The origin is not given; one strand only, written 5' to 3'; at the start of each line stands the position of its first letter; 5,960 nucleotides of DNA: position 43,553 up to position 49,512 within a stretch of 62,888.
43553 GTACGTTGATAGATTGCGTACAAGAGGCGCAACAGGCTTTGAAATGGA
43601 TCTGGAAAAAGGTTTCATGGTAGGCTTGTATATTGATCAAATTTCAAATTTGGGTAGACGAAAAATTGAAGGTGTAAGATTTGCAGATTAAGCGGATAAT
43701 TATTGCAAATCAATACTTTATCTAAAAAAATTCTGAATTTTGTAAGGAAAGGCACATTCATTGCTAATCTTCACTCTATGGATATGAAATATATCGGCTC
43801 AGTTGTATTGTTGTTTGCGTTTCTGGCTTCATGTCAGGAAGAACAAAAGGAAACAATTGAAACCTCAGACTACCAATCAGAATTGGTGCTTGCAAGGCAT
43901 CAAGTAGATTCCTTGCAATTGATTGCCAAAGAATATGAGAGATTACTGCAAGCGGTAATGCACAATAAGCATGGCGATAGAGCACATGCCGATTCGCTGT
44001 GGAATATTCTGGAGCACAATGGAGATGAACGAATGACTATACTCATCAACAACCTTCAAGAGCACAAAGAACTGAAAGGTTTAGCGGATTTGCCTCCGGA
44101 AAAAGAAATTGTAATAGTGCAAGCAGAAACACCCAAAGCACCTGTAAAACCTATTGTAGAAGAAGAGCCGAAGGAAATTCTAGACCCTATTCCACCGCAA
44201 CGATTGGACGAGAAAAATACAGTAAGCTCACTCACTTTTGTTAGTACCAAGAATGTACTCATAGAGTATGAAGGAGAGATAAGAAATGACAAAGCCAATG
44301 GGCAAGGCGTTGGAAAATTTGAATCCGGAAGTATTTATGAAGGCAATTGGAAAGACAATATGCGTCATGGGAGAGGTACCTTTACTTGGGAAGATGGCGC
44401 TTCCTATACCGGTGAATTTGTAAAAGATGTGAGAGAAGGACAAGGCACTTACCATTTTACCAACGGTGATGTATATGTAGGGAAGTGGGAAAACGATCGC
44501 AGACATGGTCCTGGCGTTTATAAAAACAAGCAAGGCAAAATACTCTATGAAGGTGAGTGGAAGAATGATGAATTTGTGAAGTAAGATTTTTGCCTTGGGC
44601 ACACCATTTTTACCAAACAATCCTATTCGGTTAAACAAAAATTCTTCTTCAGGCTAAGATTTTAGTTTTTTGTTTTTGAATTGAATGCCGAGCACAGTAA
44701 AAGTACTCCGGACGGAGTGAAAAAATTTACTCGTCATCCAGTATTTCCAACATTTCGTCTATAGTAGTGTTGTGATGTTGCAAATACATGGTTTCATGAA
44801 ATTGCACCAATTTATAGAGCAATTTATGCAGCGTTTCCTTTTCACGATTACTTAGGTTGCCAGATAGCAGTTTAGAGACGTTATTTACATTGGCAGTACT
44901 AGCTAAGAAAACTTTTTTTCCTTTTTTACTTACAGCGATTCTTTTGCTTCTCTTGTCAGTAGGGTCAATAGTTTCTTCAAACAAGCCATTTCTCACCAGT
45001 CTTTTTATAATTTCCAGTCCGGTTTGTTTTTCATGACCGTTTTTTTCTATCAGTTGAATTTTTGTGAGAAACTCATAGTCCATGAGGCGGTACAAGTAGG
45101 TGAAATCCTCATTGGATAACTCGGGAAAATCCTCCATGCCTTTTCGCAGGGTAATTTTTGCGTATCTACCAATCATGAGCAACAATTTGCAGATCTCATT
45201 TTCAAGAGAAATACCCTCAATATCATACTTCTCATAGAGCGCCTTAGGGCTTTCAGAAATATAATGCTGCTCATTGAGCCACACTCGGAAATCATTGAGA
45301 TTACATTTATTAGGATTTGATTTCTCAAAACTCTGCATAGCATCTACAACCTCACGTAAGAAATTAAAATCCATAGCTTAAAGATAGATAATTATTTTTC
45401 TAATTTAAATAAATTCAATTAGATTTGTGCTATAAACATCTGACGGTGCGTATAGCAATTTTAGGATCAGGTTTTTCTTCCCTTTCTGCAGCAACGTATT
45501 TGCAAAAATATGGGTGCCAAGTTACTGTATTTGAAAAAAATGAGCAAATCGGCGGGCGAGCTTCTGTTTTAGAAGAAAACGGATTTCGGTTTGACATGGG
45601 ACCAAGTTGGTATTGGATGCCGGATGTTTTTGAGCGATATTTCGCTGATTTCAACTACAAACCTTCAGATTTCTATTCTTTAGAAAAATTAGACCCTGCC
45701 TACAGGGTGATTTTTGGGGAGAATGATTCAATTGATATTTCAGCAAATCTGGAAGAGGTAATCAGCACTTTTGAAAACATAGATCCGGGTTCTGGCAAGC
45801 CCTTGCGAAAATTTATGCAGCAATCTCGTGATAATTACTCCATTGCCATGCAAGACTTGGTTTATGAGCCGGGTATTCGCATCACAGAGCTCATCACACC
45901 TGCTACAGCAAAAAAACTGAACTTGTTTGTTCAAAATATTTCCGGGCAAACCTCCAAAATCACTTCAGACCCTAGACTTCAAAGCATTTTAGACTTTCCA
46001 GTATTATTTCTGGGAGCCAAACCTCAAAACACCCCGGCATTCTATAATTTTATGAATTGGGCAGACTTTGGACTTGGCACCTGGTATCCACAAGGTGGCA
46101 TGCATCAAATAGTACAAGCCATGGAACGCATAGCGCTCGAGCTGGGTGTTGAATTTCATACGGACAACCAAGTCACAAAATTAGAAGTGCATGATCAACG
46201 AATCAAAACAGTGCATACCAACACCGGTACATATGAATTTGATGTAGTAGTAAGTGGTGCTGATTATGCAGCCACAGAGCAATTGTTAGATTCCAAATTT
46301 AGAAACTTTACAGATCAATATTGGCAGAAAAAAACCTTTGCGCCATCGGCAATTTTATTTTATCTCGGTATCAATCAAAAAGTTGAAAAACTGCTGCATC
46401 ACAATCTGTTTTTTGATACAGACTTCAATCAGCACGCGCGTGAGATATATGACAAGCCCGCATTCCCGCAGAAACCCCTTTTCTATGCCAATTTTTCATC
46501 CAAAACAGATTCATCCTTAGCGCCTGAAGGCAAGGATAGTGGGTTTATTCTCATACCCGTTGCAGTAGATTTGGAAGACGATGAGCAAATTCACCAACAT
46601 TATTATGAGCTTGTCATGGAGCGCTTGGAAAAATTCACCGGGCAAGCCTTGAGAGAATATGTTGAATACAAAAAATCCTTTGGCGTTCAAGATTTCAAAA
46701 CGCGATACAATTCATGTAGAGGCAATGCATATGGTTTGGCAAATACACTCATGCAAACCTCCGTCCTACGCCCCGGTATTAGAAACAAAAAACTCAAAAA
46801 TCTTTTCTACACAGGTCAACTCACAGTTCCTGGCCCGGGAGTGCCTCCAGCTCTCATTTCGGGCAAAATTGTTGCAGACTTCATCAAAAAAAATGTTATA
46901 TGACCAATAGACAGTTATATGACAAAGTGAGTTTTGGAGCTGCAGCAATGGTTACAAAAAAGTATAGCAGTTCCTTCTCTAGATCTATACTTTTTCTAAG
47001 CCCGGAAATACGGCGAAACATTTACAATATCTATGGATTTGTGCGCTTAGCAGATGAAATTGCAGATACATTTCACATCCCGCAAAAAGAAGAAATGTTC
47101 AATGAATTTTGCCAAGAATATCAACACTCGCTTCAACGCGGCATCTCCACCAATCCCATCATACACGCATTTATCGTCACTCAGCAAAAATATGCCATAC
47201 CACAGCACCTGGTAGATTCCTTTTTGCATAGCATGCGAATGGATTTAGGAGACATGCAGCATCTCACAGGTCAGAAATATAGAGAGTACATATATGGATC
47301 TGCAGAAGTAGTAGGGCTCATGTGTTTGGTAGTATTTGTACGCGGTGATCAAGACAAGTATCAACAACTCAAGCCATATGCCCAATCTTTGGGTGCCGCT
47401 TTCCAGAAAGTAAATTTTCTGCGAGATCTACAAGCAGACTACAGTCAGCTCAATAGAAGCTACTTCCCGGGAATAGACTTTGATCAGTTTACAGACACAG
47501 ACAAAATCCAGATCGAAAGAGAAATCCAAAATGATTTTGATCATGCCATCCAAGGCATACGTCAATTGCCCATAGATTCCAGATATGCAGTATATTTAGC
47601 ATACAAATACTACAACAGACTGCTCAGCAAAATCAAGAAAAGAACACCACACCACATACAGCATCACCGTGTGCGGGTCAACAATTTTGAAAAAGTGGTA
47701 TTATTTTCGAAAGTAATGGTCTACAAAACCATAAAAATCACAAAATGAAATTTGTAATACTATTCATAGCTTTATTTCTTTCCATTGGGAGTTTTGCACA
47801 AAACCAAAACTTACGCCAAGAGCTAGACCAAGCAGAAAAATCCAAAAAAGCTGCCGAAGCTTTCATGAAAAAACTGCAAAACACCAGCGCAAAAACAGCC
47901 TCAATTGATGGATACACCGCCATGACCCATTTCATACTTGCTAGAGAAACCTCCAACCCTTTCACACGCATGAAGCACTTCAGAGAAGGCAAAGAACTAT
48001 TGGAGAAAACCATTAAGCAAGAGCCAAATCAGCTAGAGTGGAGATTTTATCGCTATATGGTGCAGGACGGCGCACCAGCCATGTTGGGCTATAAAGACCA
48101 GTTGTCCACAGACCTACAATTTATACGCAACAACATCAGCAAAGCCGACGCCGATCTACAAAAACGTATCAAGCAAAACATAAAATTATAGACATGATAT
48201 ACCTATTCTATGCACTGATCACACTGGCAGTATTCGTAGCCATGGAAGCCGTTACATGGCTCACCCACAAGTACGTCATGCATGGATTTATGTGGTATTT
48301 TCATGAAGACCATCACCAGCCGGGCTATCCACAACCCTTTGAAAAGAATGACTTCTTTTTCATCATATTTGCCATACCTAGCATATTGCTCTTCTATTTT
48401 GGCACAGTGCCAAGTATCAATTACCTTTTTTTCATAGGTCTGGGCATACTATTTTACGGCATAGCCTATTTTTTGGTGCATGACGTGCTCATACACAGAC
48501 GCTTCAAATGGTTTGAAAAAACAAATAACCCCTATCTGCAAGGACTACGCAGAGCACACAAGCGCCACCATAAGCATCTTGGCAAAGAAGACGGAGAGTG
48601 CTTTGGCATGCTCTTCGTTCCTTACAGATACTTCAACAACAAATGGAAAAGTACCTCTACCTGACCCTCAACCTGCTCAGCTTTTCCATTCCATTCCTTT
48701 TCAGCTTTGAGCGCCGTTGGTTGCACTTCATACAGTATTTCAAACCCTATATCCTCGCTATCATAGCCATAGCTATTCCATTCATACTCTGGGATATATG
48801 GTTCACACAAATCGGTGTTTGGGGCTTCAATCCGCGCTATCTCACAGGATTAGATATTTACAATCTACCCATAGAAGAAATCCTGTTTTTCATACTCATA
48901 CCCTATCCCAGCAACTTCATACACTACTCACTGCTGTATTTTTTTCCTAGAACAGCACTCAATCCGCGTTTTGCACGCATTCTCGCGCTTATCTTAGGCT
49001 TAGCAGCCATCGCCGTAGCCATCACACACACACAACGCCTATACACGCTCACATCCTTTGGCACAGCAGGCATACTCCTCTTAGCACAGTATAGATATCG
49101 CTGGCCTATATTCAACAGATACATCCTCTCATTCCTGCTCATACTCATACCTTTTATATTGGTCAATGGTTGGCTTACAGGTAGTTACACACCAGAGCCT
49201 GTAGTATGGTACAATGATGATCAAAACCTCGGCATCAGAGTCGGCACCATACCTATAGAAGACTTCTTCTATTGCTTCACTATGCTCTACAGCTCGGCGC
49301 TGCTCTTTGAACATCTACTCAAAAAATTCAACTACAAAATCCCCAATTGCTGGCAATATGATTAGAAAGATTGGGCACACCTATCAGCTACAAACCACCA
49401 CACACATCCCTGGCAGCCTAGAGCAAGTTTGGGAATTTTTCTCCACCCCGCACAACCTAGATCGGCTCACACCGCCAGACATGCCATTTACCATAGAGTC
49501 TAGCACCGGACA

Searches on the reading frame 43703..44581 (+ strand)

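Call 69: search_protein_families(library=pfam, proteins=[window:43703-44581:+], max_evalue=0.001)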
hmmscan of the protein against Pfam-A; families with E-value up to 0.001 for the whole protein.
window:43703-44581:+ (293 aa): 1 family
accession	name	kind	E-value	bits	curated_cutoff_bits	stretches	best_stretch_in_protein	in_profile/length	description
PF02493.26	MORN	-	2.1e-25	87.5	22.5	2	212-233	1-22/23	MORN repeat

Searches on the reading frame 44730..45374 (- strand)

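Call 69: search_protein_families(library=pfam, proteins=[window:44730-45374:-], max_evalue=0.001)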
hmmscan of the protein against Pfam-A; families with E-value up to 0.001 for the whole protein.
window:44730-45374:- (215 aa): 1 family
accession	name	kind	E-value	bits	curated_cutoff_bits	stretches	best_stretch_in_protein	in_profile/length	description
PF13463.12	HTH_27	-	2.9e-06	27.9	22.2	1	108-152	24-68/68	Winged helix DNA-binding domain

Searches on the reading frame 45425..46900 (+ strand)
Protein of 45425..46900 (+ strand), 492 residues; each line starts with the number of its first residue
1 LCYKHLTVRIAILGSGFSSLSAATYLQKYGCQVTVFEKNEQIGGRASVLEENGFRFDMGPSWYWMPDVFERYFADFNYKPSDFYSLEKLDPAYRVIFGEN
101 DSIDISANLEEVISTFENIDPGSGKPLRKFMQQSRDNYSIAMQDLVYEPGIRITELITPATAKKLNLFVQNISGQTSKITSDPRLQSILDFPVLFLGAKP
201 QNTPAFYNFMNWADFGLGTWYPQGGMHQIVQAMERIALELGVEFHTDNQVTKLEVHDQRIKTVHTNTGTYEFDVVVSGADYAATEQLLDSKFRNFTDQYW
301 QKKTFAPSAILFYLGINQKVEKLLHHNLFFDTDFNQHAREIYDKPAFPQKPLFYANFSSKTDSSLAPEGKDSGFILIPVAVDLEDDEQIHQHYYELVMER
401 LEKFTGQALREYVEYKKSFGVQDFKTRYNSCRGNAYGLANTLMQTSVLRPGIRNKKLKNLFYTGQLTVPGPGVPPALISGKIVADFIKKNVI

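Call 43: search_protein_families(library=pfam, proteins=[window:45425-46900:+], max_evalue=0.01)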
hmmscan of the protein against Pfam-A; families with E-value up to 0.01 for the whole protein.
window:45425-46900:+ (492 aa): 11 families
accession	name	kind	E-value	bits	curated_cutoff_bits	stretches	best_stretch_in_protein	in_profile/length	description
PF01593.30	Amino_oxidase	-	1.1e-32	114.4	19.8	1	20-485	4-440/443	Flavin containing amine oxidoreductase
PF13450.12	NAD_binding_8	-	5.5e-16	59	21.9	1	12-73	1-65/68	NAD(P)-binding Rossmann-like domain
PF01266.30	DAO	-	1e-14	55.3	27.9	1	9-287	1-209/353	FAD dependent oxidoreductase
PF00070.33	Pyr_redox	-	1.2e-10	42.2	22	1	9-43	1-35/82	Pyridine nucleotide-disulphide oxidoreductase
PF07992.20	Pyr_redox_2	-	6.3e-09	36.1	26.1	1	9-43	144-178/291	Pyridine nucleotide-disulphide oxidoreductase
PF03486.20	HI0933_like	-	1.6e-06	28.2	50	0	9-44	2-37/244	HI0933-like protein Rossmann domain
PF00890.30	FAD_binding_2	-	0.00019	21.2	20.4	0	10-46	2-37/414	FAD binding domain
PF06100.17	MCRA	-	0.0026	17.1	23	0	12-58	6-58/495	MCRA family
PF12831.13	FAD_oxidored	-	0.0052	16.6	27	0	10-47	2-39/416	FAD dependent oxidoreductase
PF01946.23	Thi4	-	0.0073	16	26.2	0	7-45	17-56/235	Thi4 family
PF13738.12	Pyr_redox_3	-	0.0081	15.9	30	0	9-44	166-201/305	Pyridine nucleotide-disulphide oxidoreductase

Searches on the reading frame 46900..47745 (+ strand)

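Call 69: search_protein_families(library=pfam, proteins=[window:46900-47745:+], max_evalue=0.001)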
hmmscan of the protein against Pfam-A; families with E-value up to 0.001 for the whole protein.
window:46900-47745:+ (282 aa): 1 family
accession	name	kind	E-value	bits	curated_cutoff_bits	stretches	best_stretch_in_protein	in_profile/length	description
PF00494.24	SQS_PSY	-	1.7e-45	156.2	26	1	20-263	2-262/263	Squalene/phytoene synthase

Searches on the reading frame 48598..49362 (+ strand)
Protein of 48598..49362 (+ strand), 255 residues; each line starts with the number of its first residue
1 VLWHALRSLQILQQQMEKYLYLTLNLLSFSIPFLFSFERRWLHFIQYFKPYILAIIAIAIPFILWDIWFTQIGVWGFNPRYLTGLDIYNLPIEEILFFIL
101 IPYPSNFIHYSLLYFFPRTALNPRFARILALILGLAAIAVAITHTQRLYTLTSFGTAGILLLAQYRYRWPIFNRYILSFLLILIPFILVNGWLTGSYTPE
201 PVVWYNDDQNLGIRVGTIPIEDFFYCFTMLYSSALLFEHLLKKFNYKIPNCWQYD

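Call 69: search_protein_families(library=pfam, proteins=[window:48598-49362:+], max_evalue=0.001)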
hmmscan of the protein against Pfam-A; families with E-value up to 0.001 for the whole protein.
window:48598-49362:+ (255 aa): 1 family
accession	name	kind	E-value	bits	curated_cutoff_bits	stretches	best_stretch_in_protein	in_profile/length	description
PF18916.5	Lycopene_cyc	-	3.9e-39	133.5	27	2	147-240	2-92/92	Lycopene cyclase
